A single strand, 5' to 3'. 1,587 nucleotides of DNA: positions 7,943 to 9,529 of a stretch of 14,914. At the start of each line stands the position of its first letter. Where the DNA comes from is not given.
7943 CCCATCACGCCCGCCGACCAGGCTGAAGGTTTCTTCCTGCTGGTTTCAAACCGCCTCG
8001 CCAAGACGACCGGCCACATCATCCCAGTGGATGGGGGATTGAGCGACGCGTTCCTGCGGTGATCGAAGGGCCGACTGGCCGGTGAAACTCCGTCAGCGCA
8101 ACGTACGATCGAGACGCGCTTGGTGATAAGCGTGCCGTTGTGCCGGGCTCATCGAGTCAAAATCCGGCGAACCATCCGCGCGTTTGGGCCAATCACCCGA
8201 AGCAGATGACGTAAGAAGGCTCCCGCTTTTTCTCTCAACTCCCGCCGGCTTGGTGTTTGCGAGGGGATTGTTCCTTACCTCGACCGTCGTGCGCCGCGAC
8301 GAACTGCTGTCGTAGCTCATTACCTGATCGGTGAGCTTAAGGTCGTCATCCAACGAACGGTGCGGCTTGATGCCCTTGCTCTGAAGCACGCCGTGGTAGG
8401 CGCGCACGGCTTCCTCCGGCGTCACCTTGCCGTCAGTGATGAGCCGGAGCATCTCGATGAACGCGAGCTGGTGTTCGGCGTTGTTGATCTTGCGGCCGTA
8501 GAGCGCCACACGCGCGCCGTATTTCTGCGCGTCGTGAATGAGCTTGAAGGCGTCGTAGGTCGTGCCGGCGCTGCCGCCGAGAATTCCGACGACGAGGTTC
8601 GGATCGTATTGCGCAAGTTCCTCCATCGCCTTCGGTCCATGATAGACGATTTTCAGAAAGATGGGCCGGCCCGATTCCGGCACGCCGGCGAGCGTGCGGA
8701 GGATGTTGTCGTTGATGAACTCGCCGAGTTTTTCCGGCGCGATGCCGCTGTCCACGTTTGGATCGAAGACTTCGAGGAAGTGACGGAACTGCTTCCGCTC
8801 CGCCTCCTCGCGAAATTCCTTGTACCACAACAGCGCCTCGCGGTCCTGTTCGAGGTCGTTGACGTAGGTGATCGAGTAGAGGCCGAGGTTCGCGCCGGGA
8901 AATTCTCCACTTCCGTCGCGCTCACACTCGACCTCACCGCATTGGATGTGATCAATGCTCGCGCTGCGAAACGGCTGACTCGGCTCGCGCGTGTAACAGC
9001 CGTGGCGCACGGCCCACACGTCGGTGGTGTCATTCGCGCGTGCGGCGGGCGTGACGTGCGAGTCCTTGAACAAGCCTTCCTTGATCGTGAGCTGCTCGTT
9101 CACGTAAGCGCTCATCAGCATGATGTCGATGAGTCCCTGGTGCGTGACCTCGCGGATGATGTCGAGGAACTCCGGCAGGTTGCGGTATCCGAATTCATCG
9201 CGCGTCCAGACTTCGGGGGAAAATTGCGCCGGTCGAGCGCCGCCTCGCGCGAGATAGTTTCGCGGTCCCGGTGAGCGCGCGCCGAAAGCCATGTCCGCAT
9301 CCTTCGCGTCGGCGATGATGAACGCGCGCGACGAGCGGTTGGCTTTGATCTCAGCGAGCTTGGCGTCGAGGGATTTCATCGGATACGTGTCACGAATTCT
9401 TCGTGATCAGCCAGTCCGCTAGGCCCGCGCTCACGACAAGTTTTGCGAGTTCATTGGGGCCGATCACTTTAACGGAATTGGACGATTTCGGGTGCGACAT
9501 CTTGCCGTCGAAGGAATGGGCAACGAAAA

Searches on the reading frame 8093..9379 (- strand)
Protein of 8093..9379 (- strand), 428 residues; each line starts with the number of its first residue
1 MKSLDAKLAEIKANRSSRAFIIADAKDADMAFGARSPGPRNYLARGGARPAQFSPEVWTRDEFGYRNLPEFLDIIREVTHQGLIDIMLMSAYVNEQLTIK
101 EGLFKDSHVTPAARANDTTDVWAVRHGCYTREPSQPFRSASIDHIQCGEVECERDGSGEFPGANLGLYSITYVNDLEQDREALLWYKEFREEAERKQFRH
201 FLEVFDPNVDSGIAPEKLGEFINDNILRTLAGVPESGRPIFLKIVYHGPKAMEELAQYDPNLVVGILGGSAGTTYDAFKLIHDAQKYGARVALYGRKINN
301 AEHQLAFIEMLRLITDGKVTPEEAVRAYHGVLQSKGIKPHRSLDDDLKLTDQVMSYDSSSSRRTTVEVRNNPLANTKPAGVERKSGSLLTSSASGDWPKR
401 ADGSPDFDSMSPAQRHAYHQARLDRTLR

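Call 5: search_protein_families(library=pfam, proteins=[window:8093-9379:-], max_evalue=0.01)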
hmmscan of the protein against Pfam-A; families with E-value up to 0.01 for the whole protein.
window:8093-9379:- (428 aa): 0 families

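Call 6: search_protein_families(library=ncbifam, proteins=[window:8093-9379:-], max_evalue=0.01)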
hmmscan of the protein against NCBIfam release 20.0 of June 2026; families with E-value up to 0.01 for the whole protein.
window:8093-9379:- (428 aa): 2 families
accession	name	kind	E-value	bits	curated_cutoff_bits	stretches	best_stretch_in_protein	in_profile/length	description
NF005556.0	PRK07226.1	subfamily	0.0023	17.3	241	1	243-328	178-264/267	2-amino-3,7-dideoxy-D-threo-hept-6-ulosonate synthase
TIGR01949.1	ADH_synth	equivalog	0.0048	16.6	299.45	1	243-325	172-254/255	2-amino-3,7-dideoxy-D-threo-hept-6-ulosonate synthase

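Call 7: search_protein_families(library=pfam, proteins=[window:8093-9379:-], max_evalue=0.1)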
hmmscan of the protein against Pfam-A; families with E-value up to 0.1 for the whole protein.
window:8093-9379:- (428 aa): 0 families

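Call 18: search_solved_structures(query=window:8093-9379:-, max_evalue=10, show_alignments=1)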
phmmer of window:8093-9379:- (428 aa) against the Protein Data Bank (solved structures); distinct sequences matched with E-value up to 10: 0.

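Call 26: find_homologous_proteins(query=window:8093-9379:-, max_evalue=0.00001)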
Query window:8093-9379:- (428 aa): 8000 proteins with E <= 0.00001 among 8000 candidates; the best 120 are listed.
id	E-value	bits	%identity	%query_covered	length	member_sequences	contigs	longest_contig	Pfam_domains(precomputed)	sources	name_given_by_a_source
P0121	3.6e-289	977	100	100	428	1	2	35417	-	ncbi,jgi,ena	ncbi:MAG TPA: hypothetical protein VI454_04925 [Verrucomicrobiae bacterium]|jgi:hypothetical protein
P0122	5.5e-251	851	87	100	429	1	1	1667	-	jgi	jgi:hypothetical protein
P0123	1.4e-248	843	86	100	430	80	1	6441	-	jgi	jgi:hypothetical protein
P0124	2.0e-248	843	86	100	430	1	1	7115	-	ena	-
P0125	3.5e-247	838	86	100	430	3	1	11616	-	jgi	jgi:hypothetical protein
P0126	7.8e-247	837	86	100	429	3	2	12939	-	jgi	jgi:hypothetical protein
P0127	1.2e-246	837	86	99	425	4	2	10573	-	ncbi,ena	ncbi:MAG: hypothetical protein AAB380_03615 [Verrucomicrobiota bacterium]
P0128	1.3e-246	836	86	100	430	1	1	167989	-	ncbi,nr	ncbi:MAG: hypothetical protein HY298_21925 [Verrucomicrobia bacterium]|nr:hypothetical protein [Verr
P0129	2.7e-246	835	86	100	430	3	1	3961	-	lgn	-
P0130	5.3e-246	834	85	100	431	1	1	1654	-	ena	-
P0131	8.5e-246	834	84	100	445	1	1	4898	-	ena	-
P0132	8.6e-246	834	85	100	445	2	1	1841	-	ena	-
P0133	1.1e-245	833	85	100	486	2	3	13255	-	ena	-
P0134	1.4e-245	833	84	100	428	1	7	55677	-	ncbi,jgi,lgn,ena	jgi:hypothetical protein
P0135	1.6e-245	833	85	100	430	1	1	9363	-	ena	-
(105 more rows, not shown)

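Call 34: search_protein_families(library=padloc, proteins=[window:8093-9379:-], max_evalue=0.01)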
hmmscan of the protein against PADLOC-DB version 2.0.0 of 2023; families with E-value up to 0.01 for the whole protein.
window:8093-9379:- (428 aa): 0 families

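Call 35: find_related_loci(query=A1, collection=genome_contigs, flank=10000)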
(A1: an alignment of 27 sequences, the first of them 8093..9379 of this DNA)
Query A1 (428 aa) in genome_contigs; peptide patterns used: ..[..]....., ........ (x = any residue, [..] = any of these).
600 stretches matched a pattern (row limit reached: there are more); 584 encode a relative of the query (tblastn E <= 1e-3); the best 80 are kept; 80 distinct loci.
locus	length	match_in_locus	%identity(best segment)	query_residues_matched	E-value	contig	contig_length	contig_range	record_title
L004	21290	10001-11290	87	1-427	0e+0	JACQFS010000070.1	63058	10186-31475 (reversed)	MAG: Verrucomicrobia bacterium isolate NC_groundwater_1053_Pr1_S-0.65um_64_11 Montesol18_Sp65_coassembly_scaffold_393399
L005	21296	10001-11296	84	1-427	0e+0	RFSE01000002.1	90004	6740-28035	MAG: Proteobacteria bacterium isolate WB4_2_1501 contig_100_1, whole genome shotgun sequence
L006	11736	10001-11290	83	1-427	0e+0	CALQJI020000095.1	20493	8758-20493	MAG: Klebsiella pneumoniae isolate HRSG-E1-bin-52 genome assembly, contig: HRSG-H1-C1509, whole genome shotgun sequence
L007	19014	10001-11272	85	1-425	0e+0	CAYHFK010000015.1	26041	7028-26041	MAG TPA_asm: uncultured Bifidobacterium sp. isolate ERP119702_co2_223 genome assembly, contig: NODE_885_length_26041_cov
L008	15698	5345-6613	82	1-427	0e+0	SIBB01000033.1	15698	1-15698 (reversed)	MAG: Pedosphaera sp. isolate Baikal-deep-G222 BACOMB-40M-C1373, whole genome shotgun sequence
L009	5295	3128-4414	82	1-427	0e+0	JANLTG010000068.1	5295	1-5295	MAG: bacterium isolate OTE_25_metabat_226 OTE_25_k141_4308862, whole genome shotgun sequence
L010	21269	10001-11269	84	1-425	0e+0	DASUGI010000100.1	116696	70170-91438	MAG TPA_asm: Verrucomicrobiia bacterium isolate SMAG_U1401 k141_1971066, whole genome shotgun sequence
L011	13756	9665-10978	82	1-427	0e+0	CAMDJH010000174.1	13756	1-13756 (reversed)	MAG: Akkermansia muciniphila isolate ZH-13nov19-140 genome assembly, contig: ZH-13nov19-C7397, whole genome shotgun sequ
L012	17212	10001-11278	83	2-425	0e+0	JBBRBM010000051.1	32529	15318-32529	MAG: Verrucomicrobiota bacterium isolate Co_metawrap_2342 Cmw_2342_k141_1268861_length_32529_cov_10.9975, whole genome s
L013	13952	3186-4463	83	1-427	0e+0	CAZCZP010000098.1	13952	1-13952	MAG TPA_asm: uncultured Bifidobacteriaceae bacterium isolate SRP237561_co1_88 genome assembly, contig: NODE_7893_length_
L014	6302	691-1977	81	1-425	0e+0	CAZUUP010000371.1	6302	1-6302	MAG TPA_asm: uncultured Akkermansia sp. isolate SRP150892_co1_86 genome assembly, contig: NODE_13584_length_6302_cov_7.8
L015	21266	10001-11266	82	1-427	0e+0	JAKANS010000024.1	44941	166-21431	MAG: bacterium isolate WY5.bin88 NODE_1133_length_44941_cov_2.575177, whole genome shotgun sequence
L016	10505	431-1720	81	1-427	0e+0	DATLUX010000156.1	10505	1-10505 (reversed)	MAG TPA_asm: Verrucomicrobiia bacterium isolate SMAG_U13177 k141_545408, whole genome shotgun sequence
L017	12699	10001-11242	81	1-427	0e+0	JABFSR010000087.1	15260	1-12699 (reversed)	MAG: Verrucomicrobia bacterium isolate WB-IL-17 seq_1878, whole genome shotgun sequence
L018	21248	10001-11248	80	1-423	0e+0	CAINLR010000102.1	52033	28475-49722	MAG: uncultured Verrucomicrobia subdivision 3 bacterium isolate MJ-time_bin-3030 genome assembly, contig: bin-3030:102/1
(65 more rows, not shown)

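Call 44: predict_structure(alignment_id=A1)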
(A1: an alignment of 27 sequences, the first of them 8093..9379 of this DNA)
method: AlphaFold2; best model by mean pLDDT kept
length: 428 residues; sequences in the alignment: 27
mean_pLDDT: 40.4   pTM: 0.32
mean pLDDT of the five models: 40.4, 40.0, 38.7, 38.3, 38.2
residues with pLDDT >= 90: 0; 70-90: 59; 50-70: 53; < 50: 316
segments of 3 or more residues with pLDDT < 50: 1-3, 17-271, 288-297, 299-301, 351-394
pLDDT, mean of each block of 10 residues (from residue 1): 51 48 33 27 28 33 40 45 33 23 23 22 21 22 21 28 22 26 31 30 23 28 24 24 29 40 38 65 54 45 57 68 85 72 75 32 24 31 28 61 84 80 67
secondary structure, 60 per line:
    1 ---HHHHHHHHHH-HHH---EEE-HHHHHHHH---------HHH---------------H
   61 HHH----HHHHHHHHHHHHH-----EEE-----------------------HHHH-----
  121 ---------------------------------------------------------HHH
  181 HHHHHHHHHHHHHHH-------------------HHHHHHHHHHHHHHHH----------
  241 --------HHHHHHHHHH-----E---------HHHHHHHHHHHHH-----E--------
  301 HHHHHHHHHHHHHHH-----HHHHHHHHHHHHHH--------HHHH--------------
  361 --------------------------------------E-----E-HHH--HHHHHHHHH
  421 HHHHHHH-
elements in order: H4-13 E21-23 H25-32 H60-63 H68-80 E86-88 H112-115 H178-195 H215-230 H249-258 H274-286 H301-315 H321-334 H343-346 H412-427

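Call 46: search_protein_representatives(protein=window:8093-9379:-)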
Query: 428 residues. Proteins with E-value up to 0.001 (for the whole library): 1081; up to 1e-10: 687; up to 1e-30: 224. The best 150 are listed.
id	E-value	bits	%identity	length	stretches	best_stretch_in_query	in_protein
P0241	5.1e-136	470.5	80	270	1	150-424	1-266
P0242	1.8e-132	458.8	57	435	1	2-426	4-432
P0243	5.9e-126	437.4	82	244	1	1-240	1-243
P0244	9.6e-118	410.3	73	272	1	83-348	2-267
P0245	7.3e-109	381.1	66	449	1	61-325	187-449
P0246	1.4e-100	353.8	55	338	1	4-354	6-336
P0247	3.6e-97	342.6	55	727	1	2-384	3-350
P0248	1.1e-94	334.3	71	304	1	158-388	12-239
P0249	1.9e-89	317.2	56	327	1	2-352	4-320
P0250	1.5e-86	307.6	71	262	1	87-318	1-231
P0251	1.0e-84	301.5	91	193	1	93-239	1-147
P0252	7.2e-84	298.8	60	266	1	61-290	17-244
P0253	4.2e-83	296.2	54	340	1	97-400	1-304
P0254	8.4e-83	295.2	56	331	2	147-369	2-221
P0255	1.5e-82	294.4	55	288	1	80-356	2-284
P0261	2.9e-80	286.9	47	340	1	1-354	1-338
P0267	7.7e-76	272.3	44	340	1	2-356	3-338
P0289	6.6e-59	216.5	39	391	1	1-426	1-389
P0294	4.2e-58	213.9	41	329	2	60-359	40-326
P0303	1.1e-54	202.6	49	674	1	1-284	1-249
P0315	1.0e-51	192.8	38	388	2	165-426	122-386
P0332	1.3e-48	182.6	42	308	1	35-333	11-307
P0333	1.7e-48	182.3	42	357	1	2-348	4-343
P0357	1.5e-43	166.0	32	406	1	20-426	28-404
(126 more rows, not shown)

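Call 48: search_protein_families(library=pfam, proteins=[P0261, P0267, P0289, P0357, P0315, P0294, P0332, P0333, P0247, P0303], max_evalue=1)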
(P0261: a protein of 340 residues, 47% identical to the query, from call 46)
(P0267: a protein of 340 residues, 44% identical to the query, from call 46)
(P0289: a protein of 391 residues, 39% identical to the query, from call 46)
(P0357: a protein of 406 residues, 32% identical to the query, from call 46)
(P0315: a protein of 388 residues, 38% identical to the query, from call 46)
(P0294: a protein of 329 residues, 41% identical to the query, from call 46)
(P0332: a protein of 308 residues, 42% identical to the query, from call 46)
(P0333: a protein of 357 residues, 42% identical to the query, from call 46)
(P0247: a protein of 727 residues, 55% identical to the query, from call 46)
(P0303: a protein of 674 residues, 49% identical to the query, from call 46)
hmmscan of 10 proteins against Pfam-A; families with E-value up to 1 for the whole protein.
P0261 (340 aa): 0 families

P0267 (340 aa): 1 family
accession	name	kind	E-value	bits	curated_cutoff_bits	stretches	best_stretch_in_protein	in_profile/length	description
PF16772.10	TERF2_RBM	-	0.14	12.2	27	0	21-32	19-30/41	Telomeric repeat-binding factor 2 Rap1-binding motif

P0289 (391 aa): 1 family
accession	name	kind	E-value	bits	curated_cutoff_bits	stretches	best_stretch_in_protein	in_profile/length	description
PF15596.11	Imm57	-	0.14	12.7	25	1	270-314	30-73/100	Immunity protein 57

P0357 (406 aa): 0 families

P0315 (388 aa): 0 families

P0294 (329 aa): 0 families

P0332 (308 aa): 1 family
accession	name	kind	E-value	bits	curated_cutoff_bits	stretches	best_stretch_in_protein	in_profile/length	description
PF22746.1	SHOCT-like_DUF2089-C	-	0.33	11.1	27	1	285-298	7-20/32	SHOCT-like domain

P0333 (357 aa): 0 families

P0247 (727 aa): 1 family
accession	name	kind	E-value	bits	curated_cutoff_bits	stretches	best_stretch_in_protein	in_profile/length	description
PF00294.29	PfkB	-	9.9e-32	110.9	25.8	1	368-682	21-296/302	pfkB family carbohydrate kinase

P0303 (674 aa): 2 families
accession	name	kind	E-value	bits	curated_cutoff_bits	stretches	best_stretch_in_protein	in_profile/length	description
PF00294.29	PfkB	-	1.3e-28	100.7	25.8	1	341-654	15-298/302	pfkB family carbohydrate kinase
PF12857.13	TOBE_3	-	0.0073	16.6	27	1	476-514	1-39/59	TOBE-like domain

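Call 57: predict_structure(alignment_id=A4)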
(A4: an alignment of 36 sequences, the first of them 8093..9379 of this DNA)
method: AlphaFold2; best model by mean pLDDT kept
length: 428 residues; sequences in the alignment: 36
mean_pLDDT: 81.5   pTM: 0.75
mean pLDDT of the five models: 81.5, 80.5, 80.3, 76.9, 76.0
residues with pLDDT >= 90: 242; 70-90: 102; 50-70: 20; < 50: 64
segments of 3 or more residues with pLDDT < 50: 42-62, 354-393
pLDDT, mean of each block of 10 residues (from residue 1): 94 92 89 72 46 41 70 92 95 95 96 82 56 80 91 79 95 92 93 95 91 91 95 93 94 91 87 90 95 91 94 97 98 90 88 44 33 38 34 67 92 90 79
secondary structure, 60 per line:
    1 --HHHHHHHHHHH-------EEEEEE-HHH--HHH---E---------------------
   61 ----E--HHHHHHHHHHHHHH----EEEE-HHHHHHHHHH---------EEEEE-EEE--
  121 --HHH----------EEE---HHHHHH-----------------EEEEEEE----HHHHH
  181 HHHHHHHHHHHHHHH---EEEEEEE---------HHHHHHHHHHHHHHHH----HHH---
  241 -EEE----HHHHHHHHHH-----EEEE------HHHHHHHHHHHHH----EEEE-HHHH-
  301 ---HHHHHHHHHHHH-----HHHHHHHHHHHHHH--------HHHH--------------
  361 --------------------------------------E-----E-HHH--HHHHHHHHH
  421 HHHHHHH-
elements in order: H3-13 E21-26 H68-81 E86-89 H91-100 E110-114 E116-118 E136-138 H142-147 E165-171 H176-195 E199-205 H215-230 E242-244 H249-258 E264-267 H274-286 E291-294 H296-299 H304-315 H321-334 H343-346 H412-427

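Call 59: fold_search(model_id=the predicted structure, library=pdb)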
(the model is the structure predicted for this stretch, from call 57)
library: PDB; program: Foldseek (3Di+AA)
matches with E <= 10: 1656; with E <= 0.001: 128
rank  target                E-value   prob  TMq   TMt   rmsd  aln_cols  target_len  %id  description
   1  2qji_A                1.2e-09  1.00  0.48  0.72   4.9       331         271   14  M. jannaschii ADH synthase complexed with dihydroxyacetone phosphate and glycerol (released 2007-10-30)
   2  3jrk_H                1.4e-09  1.00  0.41  0.53   9.2       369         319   13  A putative tagatose 1,6-diphosphate aldolase from Streptococcus pyogenes (released 2009-09-22)
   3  2qjg_K                1.7e-09  1.00  0.47  0.73   4.7       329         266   14  M. jannaschii ADH synthase complexed with F1,6P (released 2007-10-30)
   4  2qjg_A                1.9e-09  1.00  0.48  0.72   4.9       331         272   15  M. jannaschii ADH synthase complexed with F1,6P (released 2007-10-30)
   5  2qjg_L                3.3e-09  1.00  0.48  0.73   4.4       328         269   13  M. jannaschii ADH synthase complexed with F1,6P (released 2007-10-30)
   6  2qjg_P                3.9e-09  1.00  0.48  0.74   4.7       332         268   15  M. jannaschii ADH synthase complexed with F1,6P (released 2007-10-30)
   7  2qji_T                4.2e-09  1.00  0.48  0.73   5.6       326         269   13  M. jannaschii ADH synthase complexed with dihydroxyacetone phosphate and glycerol (released 2007-10-30)
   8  2qjg_H                4.4e-09  1.00  0.48  0.73   4.8       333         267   14  M. jannaschii ADH synthase complexed with F1,6P (released 2007-10-30)
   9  3mhg_B                4.4e-09  1.00  0.42  0.53   8.6       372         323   13  Dihydroxyacetone phosphate carbanion intermediate in tagatose-1,6-bisphosphate aldolase from Streptococcus pyogenes (released 2010-04-28)
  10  2qjg_J                4.7e-09  1.00  0.47  0.71   5.0       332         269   14  M. jannaschii ADH synthase complexed with F1,6P (released 2007-10-30)
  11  2qjg_D                4.9e-09  1.00  0.48  0.74   4.7       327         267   15  M. jannaschii ADH synthase complexed with F1,6P (released 2007-10-30)
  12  5f2g_A                4.9e-09  1.00  0.44  0.56   8.6       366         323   11  Tagatose-1,6-bisphosphate aldolase from Streptococcus pyogenes Glu164Gln mutant in complex with FBP (released 2016-12-07)
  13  2qjg_F                6.2e-09  1.00  0.47  0.73   4.9       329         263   15  M. jannaschii ADH synthase complexed with F1,6P (released 2007-10-30)
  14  4p2v_F                7.0e-09  1.00  0.47  0.70   6.0       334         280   10  Structure of the AI-2 processing enzyme LsrF in complex with the product of the LsrG reaction P-HPD (released 2014-09-17)
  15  2qjg_C                7.4e-09  1.00  0.47  0.73   4.9       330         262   15  M. jannaschii ADH synthase complexed with F1,6P (released 2007-10-30)
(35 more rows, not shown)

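Call 70: search_solved_structures(query=A4, max_evalue=10, show_alignments=3)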
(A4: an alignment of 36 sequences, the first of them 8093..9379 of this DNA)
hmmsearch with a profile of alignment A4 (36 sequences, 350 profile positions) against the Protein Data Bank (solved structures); distinct sequences matched with E-value up to 10: 7.
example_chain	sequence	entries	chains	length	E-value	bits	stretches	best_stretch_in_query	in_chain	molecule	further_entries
4p2v_A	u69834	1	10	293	0.0016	21.3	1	239-304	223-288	Uncharacterized aldolase LsrF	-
3gkf_O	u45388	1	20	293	0.0017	21.1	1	240-304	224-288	Aldolase lsrF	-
3glc_A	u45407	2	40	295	0.0017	21.1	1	240-304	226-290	Aldolase lsrF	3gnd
2qjg_A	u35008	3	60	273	0.46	13.2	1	242-303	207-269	Putative aldolase MJ0400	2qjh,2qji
5a9z_BQ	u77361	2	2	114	0.74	12.5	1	64-116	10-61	30S ribosomal protein S13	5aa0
4v83_AM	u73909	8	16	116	0.76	12.4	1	64-116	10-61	30S ribosomal protein S13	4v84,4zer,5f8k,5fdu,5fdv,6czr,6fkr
4nq1_A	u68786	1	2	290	1.3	11.7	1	236-269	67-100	4-hydroxy-tetrahydrodipicolinate synthase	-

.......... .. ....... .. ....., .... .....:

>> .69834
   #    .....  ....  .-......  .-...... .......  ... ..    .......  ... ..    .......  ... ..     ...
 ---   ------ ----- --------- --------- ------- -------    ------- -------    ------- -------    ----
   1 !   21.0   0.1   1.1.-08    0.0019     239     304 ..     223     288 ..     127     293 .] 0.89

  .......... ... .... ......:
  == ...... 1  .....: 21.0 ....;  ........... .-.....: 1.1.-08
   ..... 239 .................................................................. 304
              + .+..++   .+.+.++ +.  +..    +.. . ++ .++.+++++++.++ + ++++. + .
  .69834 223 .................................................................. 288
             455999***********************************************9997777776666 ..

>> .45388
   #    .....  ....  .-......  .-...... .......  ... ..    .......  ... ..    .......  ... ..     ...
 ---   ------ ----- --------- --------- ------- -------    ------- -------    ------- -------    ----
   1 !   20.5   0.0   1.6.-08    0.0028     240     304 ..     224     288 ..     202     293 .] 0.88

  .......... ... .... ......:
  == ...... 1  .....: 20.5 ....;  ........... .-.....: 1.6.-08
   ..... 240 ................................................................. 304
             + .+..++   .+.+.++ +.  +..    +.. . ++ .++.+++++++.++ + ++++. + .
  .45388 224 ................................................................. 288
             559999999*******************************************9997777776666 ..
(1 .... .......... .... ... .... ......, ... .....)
